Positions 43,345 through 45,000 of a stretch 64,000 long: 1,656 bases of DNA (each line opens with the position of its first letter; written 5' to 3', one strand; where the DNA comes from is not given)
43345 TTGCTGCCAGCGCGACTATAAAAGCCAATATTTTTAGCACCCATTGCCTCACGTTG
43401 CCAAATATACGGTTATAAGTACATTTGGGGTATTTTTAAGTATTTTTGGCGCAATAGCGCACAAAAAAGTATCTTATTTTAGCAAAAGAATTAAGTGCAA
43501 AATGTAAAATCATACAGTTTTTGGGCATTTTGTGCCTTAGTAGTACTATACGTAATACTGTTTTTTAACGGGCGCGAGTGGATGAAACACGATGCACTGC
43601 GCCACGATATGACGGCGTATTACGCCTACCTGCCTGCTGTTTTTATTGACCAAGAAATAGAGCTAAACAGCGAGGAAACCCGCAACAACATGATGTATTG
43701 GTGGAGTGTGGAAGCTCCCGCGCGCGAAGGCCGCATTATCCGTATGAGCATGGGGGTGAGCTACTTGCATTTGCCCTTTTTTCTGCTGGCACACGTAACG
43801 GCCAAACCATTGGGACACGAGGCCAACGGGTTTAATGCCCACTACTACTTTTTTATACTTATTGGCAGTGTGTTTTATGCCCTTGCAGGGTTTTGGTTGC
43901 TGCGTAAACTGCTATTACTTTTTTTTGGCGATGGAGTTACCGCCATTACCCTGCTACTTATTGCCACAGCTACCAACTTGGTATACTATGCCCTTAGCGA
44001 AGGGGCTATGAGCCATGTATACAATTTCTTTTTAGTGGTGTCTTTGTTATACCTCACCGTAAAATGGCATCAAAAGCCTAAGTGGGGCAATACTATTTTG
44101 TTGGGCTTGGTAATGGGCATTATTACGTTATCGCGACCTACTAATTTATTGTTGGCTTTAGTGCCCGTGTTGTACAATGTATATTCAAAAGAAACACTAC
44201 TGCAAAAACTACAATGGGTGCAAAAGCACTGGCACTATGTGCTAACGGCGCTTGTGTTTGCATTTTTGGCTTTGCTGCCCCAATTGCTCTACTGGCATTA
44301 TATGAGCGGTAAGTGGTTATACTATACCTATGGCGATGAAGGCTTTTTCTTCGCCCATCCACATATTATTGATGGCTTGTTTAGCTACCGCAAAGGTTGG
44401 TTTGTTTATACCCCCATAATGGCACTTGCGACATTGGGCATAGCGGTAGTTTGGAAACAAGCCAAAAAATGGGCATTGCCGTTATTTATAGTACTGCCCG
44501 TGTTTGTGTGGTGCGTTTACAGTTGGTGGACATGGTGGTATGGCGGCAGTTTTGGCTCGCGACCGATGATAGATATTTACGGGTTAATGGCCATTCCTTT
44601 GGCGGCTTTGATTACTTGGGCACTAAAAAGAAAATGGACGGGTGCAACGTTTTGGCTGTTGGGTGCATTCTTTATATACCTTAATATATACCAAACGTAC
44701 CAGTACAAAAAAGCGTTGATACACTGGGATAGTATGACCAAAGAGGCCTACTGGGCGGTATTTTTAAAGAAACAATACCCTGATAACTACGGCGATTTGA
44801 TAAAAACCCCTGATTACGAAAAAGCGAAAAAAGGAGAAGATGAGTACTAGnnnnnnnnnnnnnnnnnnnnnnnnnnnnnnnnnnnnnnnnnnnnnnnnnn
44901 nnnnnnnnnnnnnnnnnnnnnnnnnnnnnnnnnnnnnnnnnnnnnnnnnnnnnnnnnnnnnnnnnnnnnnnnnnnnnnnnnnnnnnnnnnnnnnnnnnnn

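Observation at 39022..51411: Cluster of GT-C-type polytopic membrane proteins plus a DPM1-like GT2 synthase: candidate undescribed periplasmic lipid-linked glycosylation system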

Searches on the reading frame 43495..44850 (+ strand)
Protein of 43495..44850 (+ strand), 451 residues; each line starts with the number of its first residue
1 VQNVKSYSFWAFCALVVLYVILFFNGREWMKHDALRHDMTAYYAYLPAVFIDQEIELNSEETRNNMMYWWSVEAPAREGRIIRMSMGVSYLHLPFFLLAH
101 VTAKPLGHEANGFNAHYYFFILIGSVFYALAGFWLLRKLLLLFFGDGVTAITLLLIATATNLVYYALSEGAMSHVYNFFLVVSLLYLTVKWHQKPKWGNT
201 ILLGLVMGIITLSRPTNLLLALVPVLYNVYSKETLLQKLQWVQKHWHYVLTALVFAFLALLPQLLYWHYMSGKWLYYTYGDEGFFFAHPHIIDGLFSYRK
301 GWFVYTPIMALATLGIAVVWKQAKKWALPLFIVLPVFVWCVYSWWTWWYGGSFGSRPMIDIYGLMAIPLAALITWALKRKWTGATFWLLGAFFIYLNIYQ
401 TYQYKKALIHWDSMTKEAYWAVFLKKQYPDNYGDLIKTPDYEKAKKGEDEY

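Call 3: search_protein_families(library=pfam, proteins=[window:43495-44850:+], max_evalue=0.01)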
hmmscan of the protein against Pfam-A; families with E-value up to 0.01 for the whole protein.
window:43495-44850:+ (451 aa): 0 families

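Call 4: search_protein_families(library=ncbifam, proteins=[window:43495-44850:+], max_evalue=0.01)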
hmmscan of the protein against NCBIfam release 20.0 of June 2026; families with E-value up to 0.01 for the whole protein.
window:43495-44850:+ (451 aa): 1 family
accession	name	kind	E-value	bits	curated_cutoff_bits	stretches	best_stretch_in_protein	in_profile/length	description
NF047440.1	LA3751_2_3_fam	subfamily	1.8e-09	36.9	200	1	118-417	98-398/460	LA_3751/LA_3752 family putative glycosyltransferase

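Call 9: find_homologous_proteins(query=window:43495-44850:+, max_evalue=0.00001)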
Query window:43495-44850:+ (451 aa): 1299 proteins with E <= 0.00001 among 8000 candidates; the best 120 are listed.
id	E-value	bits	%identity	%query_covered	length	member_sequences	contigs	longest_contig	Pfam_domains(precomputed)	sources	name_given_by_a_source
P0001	1.6e-283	959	91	100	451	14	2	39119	-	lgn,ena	-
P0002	6.1e-246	835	85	94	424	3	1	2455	-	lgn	-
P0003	4.1e-222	757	71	100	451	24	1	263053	-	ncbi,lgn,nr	ncbi:MAG: hypothetical protein F9K23_05560 [Bacteroidetes bacterium]|nr:MAG: hypothetical protein F9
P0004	8.5e-214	729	68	100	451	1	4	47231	-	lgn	-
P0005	5.5e-202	690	65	100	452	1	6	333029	-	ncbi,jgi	-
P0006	3.9e-198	678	64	100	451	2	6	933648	-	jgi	jgi:hypothetical protein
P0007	1.2e-196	673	64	100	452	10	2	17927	-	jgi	jgi:hypothetical protein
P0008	2.5e-195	668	66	97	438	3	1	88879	-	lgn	-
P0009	4.1e-194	664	62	100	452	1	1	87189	-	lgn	-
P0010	3.6e-187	641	62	95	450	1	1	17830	-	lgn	-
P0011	1.2e-182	626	60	100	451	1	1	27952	-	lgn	-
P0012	3.3e-128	447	46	94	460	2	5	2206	-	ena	-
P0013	1.1e-127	445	46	94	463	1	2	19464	-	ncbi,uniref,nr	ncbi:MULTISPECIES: hypothetical protein [unclassified Lentimicrobium]|uniref:hypothetical protein n=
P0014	2.1e-127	444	47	99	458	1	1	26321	-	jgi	jgi:hypothetical protein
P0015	7.4e-127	442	46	100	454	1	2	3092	-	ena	-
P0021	2.0e-122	428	46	99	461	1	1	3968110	-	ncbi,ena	-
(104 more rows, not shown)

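Call 10: find_encoding_contigs(protein=P0003, flank=10000, max_places=2)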
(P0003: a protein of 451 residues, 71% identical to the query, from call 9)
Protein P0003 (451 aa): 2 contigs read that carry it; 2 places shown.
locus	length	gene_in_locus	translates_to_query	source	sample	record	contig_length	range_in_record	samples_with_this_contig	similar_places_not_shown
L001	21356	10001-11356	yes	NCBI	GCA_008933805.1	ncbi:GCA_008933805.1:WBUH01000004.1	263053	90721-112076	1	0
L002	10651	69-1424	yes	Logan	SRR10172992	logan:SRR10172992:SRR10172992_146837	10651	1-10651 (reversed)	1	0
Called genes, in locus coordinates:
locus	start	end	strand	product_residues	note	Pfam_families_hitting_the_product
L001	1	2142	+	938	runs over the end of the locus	PF25596:CPSase_L_D1, PF02786:CPSase_L_D2, PF02787:CPSase_L_D3, PF25596:CPSase_L_D1, PF02655:ATP-grasp_3 (weak), PF02786:CPSase_L_D2, PF02222:ATP-grasp, PF07478:Dala_Dala_lig_C, +4 more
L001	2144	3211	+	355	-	PF08281:Sigma70_r4_2, PF00196:GerE, PF13412:HTH_24 (faint)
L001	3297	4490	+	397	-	PF08534:Redoxin, PF00578:AhpC-TSA, PF00085:Thioredoxin (faint), PF13905:Thioredoxin_8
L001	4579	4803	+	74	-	-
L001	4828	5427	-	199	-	-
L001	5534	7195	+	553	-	PF01268:FTHFS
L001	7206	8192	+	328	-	PF14279:HNH_5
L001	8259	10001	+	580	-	PF19830:DUF6311 (weak)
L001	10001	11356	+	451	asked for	-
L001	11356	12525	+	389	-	-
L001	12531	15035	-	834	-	PF13620:CarboxypepD_reg, PF13715:CarbopepD_reg_2, PF18939:DUF5686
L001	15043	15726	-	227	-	PF00160:Pro_isomerase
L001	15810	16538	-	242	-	PF00160:Pro_isomerase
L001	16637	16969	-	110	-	-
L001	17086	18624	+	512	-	PF03321:GH3, PF23571:GH3_M, PF23572:GH3_C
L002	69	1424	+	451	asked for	-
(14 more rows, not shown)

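Call 11: find_encoding_contigs(protein=P0006, flank=10000, max_places=2)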
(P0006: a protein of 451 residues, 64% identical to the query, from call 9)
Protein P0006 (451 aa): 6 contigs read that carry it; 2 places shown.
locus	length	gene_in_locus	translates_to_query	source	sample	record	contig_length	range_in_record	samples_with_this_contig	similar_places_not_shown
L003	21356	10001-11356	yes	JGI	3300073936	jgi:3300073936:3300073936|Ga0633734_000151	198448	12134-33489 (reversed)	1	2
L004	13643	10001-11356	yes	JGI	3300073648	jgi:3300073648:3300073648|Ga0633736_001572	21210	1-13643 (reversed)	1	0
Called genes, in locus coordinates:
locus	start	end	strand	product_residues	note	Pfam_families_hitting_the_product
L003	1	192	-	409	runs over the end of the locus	-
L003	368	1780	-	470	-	PF13489:Methyltransf_23, PF08241:Methyltransf_11, PF08242:Methyltransf_12, PF13649:Methyltransf_25, PF13847:Methyltransf_31, PF00535:Glycos_transf_2, PF10111:Glyco_tranf_2_2, PF13641:Glyco_tranf_2_3 (weak)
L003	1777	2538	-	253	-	PF08241:Methyltransf_11, PF13847:Methyltransf_31 (weak)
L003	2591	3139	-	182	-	-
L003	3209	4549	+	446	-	-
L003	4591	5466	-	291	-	PF03781:FGE-sulfatase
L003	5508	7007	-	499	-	-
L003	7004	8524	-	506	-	-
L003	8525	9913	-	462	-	-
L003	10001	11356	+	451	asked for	-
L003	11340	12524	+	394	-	-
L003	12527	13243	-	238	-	PF00535:Glycos_transf_2, PF10111:Glyco_tranf_2_2 (weak), PF13641:Glyco_tranf_2_3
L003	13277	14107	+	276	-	-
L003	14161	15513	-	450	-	PF18962:Por_Secre_tail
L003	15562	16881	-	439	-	PF18962:Por_Secre_tail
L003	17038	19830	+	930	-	PF02739:5_3_exonuc_N, PF01367:5_3_exonuc, PF12826:HHH_2 (faint), PF01612:DNA_pol_A_exo1, PF22619:DNA_polI_exo1, PF00476:DNA_pol_A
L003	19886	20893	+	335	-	PF03781:FGE-sulfatase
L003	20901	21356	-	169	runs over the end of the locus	-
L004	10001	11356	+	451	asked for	-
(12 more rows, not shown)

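Call 12: find_encoding_contigs(protein=P0021, flank=10000, max_places=2)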
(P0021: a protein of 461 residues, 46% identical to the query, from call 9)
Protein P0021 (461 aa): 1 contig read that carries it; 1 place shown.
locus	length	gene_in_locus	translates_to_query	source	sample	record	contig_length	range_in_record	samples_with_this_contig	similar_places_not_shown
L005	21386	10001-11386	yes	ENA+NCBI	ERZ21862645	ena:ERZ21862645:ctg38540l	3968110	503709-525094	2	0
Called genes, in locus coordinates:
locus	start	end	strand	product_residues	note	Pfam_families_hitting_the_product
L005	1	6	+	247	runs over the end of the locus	PF03099:BPL_LplA_LipB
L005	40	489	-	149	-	-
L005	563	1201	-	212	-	PF00156:Pribosyltran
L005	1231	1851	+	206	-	PF00293:NUDIX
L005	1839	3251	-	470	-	PF00578:AhpC-TSA, PF08534:Redoxin (weak), PF13905:Thioredoxin_8 (weak)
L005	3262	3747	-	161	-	PF01467:CTP_transf_like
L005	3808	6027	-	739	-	PF00324:AA_permease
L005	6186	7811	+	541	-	PF13231:PMT_2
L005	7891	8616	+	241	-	PF00535:Glycos_transf_2, PF10111:Glyco_tranf_2_2, PF13506:Glyco_transf_21 (weak), PF13641:Glyco_tranf_2_3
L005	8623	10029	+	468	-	-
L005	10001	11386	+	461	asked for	-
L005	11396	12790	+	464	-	-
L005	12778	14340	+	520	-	PF13231:PMT_2 (weak)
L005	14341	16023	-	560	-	-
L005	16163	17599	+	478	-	PF01209:Ubie_methyltran (weak), PF13489:Methyltransf_23, PF13847:Methyltransf_31, PF08241:Methyltransf_11, PF08242:Methyltransf_12, PF13649:Methyltransf_25, PF00535:Glycos_transf_2, PF10111:Glyco_tranf_2_2, +2 more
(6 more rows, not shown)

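Call 17: search_solved_structures(query=window:43495-44850:+, max_evalue=10)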
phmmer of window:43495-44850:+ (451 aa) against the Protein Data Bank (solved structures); distinct sequences matched with E-value up to 10: 0.

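Call 24: search_solved_structures(query=A1, max_evalue=10)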
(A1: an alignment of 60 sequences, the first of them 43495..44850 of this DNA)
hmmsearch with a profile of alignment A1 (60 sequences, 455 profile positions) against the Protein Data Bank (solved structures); distinct sequences matched with E-value up to 10: 0.

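Call 26: search_protein_families(library=pfam, alignment_id=A1, max_evalue=0.1)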
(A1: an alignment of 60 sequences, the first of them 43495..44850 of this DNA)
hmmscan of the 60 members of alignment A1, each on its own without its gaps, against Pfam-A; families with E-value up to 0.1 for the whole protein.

A. member 1, window:43495-44850:+ (451 aa): 0 families

B. families by the number of members that match (of 60 scanned): 7 families
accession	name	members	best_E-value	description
PF13231.12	PMT_2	3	3.1e-07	Dolichyl-phosphate-mannose-protein mannosyltransferase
PF00860.26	Xan_ur_permease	1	0.004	Permease family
PF03142.21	Chitin_synth_2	1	0.007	Chitin synthase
PF13548.11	DUF4126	1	0.019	Domain of unknown function (DUF4126)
PF20176.3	DUF6541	1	0.038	Family of unknown function (DUF6541)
PF18513.6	Pro_sub2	1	0.052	Prodomain subtilisin 2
PF09125.15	COX2-transmemb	1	0.066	Cytochrome C oxidase subunit II, transmembrane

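Call 29: find_related_loci(query=A1, collection=genome_contigs, flank=10000)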
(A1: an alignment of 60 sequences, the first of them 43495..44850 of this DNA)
Query A1 (451 aa) in genome_contigs; peptide patterns used: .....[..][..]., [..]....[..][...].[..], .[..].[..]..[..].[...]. (x = any residue, [..] = any of these).
600 stretches matched a pattern (row limit reached: there are more); 587 encode a relative of the query (tblastn E <= 1e-3); the best 80 are kept; 79 distinct loci.
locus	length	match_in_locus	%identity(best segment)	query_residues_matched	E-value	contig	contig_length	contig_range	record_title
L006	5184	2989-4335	44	5-450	2e-118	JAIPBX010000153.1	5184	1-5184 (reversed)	MAG: Bacteroidales bacterium isolate Tobar18m-G3 Tobar18m-C6288, whole genome shotgun sequence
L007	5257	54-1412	44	1-451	6e-116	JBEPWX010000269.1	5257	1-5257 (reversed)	MAG: Mariniphaga sp. isolate 01_S196.semibin_refined.147 NODE_13858_length_5257_cov_1.429045:0-5257, whole genome shotgu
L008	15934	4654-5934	44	25-451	2e-115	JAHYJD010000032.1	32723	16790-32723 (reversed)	MAG: Bacteroidales bacterium isolate KA13 NODE_732_length_32723_cov_10.458001, whole genome shotgun sequence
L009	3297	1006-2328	45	10-451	6e-118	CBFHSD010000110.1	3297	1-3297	MAG: Salibacteraceae bacterium isolate AGTU_87_bin_37_indper genome assembly, contig: AGTU_87_bin_37_indper_c110, whole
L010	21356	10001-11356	43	1-450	3e-113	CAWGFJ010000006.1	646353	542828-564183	MAG: uncultured Prolixibacteraceae bacterium isolate MFD05684.bin.2.254 genome assembly, contig: contig_13302, whole gen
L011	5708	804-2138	41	5-451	9e-113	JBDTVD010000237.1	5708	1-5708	MAG: Bacteroidota bacterium isolate cluster3_bin.6 NODE_77318_length_5708_cov_6.744207, whole genome shotgun sequence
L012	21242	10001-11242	44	38-449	7e-112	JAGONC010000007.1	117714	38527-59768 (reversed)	MAG: Lentimicrobiaceae bacterium isolate Go_SlDig_bin_446 Go_SlDig_300_length_117714_cov_7.668569, whole genome shotgun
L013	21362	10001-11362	43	1-451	1e-111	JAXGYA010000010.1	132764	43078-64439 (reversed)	MAG: Mariniphaga sp. isolate AnMBR.bin502 bin502_10, whole genome shotgun sequence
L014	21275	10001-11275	44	23-451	6e-111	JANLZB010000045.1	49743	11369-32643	MAG: Bacteroidota bacterium isolate OTE_14_metabat.108 OTE_14_k141_3255511, whole genome shotgun sequence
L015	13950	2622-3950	43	11-450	6e-110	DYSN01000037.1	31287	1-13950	MAG TPA_asm: Draconibacterium orientale isolate SulCav_PC08_3_9_41_16 SulCav_PC08-3_713_length_31287_cov_8.964812, whole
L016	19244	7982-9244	42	27-447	1e-108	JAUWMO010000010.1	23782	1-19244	MAG: Bacteroidota bacterium isolate CSMAG_2400 CSMAG_2400_k141_1636938_length_23782_cov_7.0000, whole genome shotgun seq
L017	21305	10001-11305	43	13-449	4e-107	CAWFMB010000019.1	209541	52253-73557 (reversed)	MAG: uncultured Prolixibacteraceae bacterium isolate MFD01721.bin.1.338 genome assembly, contig: contig_36135, whole gen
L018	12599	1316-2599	41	24-448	4e-107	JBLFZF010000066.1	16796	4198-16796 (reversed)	MAG: Salibacteraceae bacterium isolate 3300053784_104 Ga0535638_0003874, whole genome shotgun sequence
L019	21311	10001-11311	42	15-448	2e-107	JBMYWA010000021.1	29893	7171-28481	MAG: Salibacteraceae bacterium isolate ME_XS_2210_bin_69 ME_XS_2210_bin_69_23, whole genome shotgun sequence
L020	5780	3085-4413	41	16-451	5e-107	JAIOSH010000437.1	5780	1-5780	MAG: Bacteroidales bacterium isolate SMBSF39 bin_16_k127_227547, whole genome shotgun sequence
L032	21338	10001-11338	40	8-449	4e-104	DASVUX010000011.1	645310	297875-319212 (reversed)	MAG TPA_asm: Bacteroidia bacterium isolate SMAG_U3328 k141_490090, whole genome shotgun sequence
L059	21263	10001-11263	42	26-451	6e-100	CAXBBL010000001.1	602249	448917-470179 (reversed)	MAG TPA_asm: uncultured Schleiferiaceae bacterium isolate ERR2762107_binner123_Refined_32 genome assembly, contig: ERZ34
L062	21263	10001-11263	40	26-451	2e-99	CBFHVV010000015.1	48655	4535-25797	MAG: Croceimicrobium sp. isolate Co_bin_245_strict genome assembly, contig: Co_bin_245_strict_c15, whole genome shotgun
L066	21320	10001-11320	41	10-451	3e-99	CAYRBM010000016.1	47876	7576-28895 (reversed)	MAG TPA_asm: uncultured Odoribacter sp. isolate SRP220891_co1_185 genome assembly, contig: NODE_1379_length_47876_cov_8.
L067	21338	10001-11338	38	7-447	6e-99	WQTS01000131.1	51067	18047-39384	MAG: Bacteroidetes bacterium isolate Cu122P1bin21 JGI20163J26743_11538571, whole genome shotgun sequence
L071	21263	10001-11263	41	26-451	1e-98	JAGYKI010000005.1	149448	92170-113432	MAG: Schleiferiaceae bacterium isolate M30B63 5, whole genome shotgun sequence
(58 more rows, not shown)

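Call 38: predict_structure(alignment_id=A1)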
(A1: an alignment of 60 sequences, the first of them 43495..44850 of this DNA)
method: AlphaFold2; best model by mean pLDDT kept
length: 451 residues; sequences in the alignment: 60
mean_pLDDT: 93.6   pTM: 0.93
mean pLDDT of the five models: 93.6, 93.5, 92.3, 92.0, 91.9
residues with pLDDT >= 90: 391; 70-90: 51; 50-70: 7; < 50: 2
segments of 3 or more residues with pLDDT < 50: none
pLDDT, mean of each block of 10 residues (from residue 1): 75 98 94 85 95 95 91 95 94 98 97 95 97 98 97 97 93 95 98 96 98 94 97 97 97 98 97 91 90 92 95 95 96 96 81 83 98 91 84 95 92 92 96 94 88 82
secondary structure, 60 per line:
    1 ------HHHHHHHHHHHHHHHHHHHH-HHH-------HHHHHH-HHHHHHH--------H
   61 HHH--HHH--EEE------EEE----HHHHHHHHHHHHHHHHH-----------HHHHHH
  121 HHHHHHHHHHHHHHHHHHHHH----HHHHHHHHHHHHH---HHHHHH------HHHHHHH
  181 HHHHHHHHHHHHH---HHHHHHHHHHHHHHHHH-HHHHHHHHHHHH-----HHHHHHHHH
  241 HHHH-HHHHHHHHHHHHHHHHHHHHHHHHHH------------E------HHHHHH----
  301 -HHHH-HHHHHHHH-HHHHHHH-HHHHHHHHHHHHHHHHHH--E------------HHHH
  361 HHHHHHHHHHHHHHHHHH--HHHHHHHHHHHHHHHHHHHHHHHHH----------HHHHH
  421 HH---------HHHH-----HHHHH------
elements in order: H7-26 H38-43 H45-51 H60-63 E71-73 E80-82 H87-103 H115-141 H146-158 H162-167 H174-193 H197-213 H215-226 H232-244 H246-271 H291-296 H302-305 H307-314 H316-322 H324-341 H357-378 H381-405 H416-422 H432-435 H441-445

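Call 53: search_protein_families(library=pfam, proteins=[L013:11967-13502:-, L062:15550-17214:-, L059:9261-9926:+, L071:6169-8505:+, L059:6800-7507:+, L062:17211-17927:-, L019:5481-5942:-, L067:12547-13986:-, L032:13630-15123:-, L066:11336-12904:+], max_evalue=0.01)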
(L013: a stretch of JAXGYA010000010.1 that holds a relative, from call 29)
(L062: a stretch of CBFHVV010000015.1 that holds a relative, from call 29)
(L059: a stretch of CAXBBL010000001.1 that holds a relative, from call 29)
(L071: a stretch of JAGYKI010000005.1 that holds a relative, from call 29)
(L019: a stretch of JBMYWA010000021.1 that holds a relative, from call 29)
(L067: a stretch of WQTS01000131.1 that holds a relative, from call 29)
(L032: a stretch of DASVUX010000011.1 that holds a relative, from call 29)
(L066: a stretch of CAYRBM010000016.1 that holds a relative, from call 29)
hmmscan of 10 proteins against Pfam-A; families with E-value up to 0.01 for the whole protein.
L013:11967-13502:- (512 aa): 0 families

L062:15550-17214:- (555 aa): 15 families
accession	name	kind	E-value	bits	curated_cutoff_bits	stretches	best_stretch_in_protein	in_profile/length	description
PF00005.33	ABC_tran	-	1.5e-61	207.4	25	2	327-476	2-135/137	ABC transporter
PF02463.25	SMC_N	-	1.3e-13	51.4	40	2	34-226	26-212/220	RecF/RecN/SMC N terminal domain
PF13401.12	AAA_22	-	1.3e-10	42.1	27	2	34-208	7-121/130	AAA domain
PF13304.12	AAA_21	-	3.8e-07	30.9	27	0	148-215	234-303/304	AAA domain, putative AbiEii toxin, Type IV TA system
PF08352.17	oligo_HPY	-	2.5e-06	28.2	27.1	1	232-268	2-38/65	Oligopeptide/dipeptide transporter, C-terminal region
PF13555.12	AAA_29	-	8.9e-05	22.6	27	0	27-46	17-36/61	P-loop containing region of AAA domain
PF20703.3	nSTAND1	-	0.00017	21.8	27.1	0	24-60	25-59/379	Novel STAND NTPase 1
PF13191.12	AAA_16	-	0.00043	21.3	32.6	0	337-371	25-59/167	AAA ATPase domain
PF20720.3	nSTAND3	-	0.00043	20.5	27.2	0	341-395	22-72/155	Novel STAND NTPase 3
PF03193.22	RsgA_GTPase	-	0.00055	20.2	30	0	9-46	84-120/174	RsgA GTPase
PF13166.12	AAA_13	-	0.0012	18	36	0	343-372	23-52/713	AAA domain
PF05621.17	TniB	-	0.0029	17.5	22.4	0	145-203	95-155/189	Bacterial TniB protein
PF09818.15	ABC_ATPase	-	0.0053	16.3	23.2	0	137-234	143-255/283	P-loop domain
PF01078.27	Mg_chelatase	-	0.0054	16.6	20.3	0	34-61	24-51/207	Magnesium chelatase, subunit ChlI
PF00004.35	AAA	-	0.0083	17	21.2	0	341-434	3-90/131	ATPase family associated with various cellular activities (AAA)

L059:9261-9926:+ (222 aa): 2 families
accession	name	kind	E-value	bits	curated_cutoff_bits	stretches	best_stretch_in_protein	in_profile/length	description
PF01144.29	CoA_trans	-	2.4e-47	161.6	23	1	11-204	4-216/217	Coenzyme A transferase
PF13336.12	AcetylCoA_hyd_C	-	3.8e-05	24.1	23.7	1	94-184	28-127/154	Acetyl-CoA hydrolase/transferase C-terminal domain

L071:6169-8505:+ (779 aa): 2 families
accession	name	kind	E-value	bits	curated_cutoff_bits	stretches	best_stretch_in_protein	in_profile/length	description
PF00912.28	Transgly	-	1e-54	185.1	27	1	74-248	2-177/178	Transglycosylase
PF00905.27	Transpeptidase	-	4e-21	75.9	22.1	1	433-684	6-266/299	Penicillin binding protein transpeptidase domain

L059:6800-7507:+ (236 aa): 1 family
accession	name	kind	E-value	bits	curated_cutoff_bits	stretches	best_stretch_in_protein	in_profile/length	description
PF01144.29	CoA_trans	-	2.3e-71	240.1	23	1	11-220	2-216/217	Coenzyme A transferase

L062:17211-17927:- (239 aa): 3 families
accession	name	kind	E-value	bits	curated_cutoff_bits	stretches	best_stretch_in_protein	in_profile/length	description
PF10108.15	DNA_pol_B_exo2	-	6.2e-19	69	24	1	66-229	8-177/213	Predicted 3'-5' exonuclease related to the exonuclease domain of PolB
PF13482.12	RNase_H_2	-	7.6e-15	55.7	22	1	65-222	13-161/165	RNase_H superfamily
PF03104.25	DNA_pol_B_exo1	-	2.1e-06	27.8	23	1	92-138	139-186/242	DNA polymerase family B, exonuclease domain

L019:5481-5942:- (154 aa): 0 families

L067:12547-13986:- (480 aa): 2 families
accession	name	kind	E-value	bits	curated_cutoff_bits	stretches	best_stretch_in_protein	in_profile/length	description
PF03062.24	MBOAT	-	1.3e-31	110.5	27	1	154-354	80-297/337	MBOAT, membrane-bound O-acyltransferase family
PF13813.11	MBOAT_2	-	5.2e-05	23.9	25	1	270-333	2-66/85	Membrane bound O-acyl transferase family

L032:13630-15123:- (498 aa): 1 family
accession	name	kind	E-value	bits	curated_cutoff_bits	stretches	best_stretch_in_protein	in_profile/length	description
PF00150.24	Cellulase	-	1.2e-06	28.7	23.5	1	91-335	21-271/272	Cellulase (glycosyl hydrolase family 5)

L066:11336-12904:+ (523 aa): 2 families
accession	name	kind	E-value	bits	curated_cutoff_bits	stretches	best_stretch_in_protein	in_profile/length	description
PF13231.12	PMT_2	-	1.2e-08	35.7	26.1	1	93-253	4-160/160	Dolichyl-phosphate-mannose-protein mannosyltransferase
PF02366.24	PMT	-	0.00021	21.4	22.7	1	60-259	32-238/245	Dolichyl-phosphate-mannose-protein mannosyltransferase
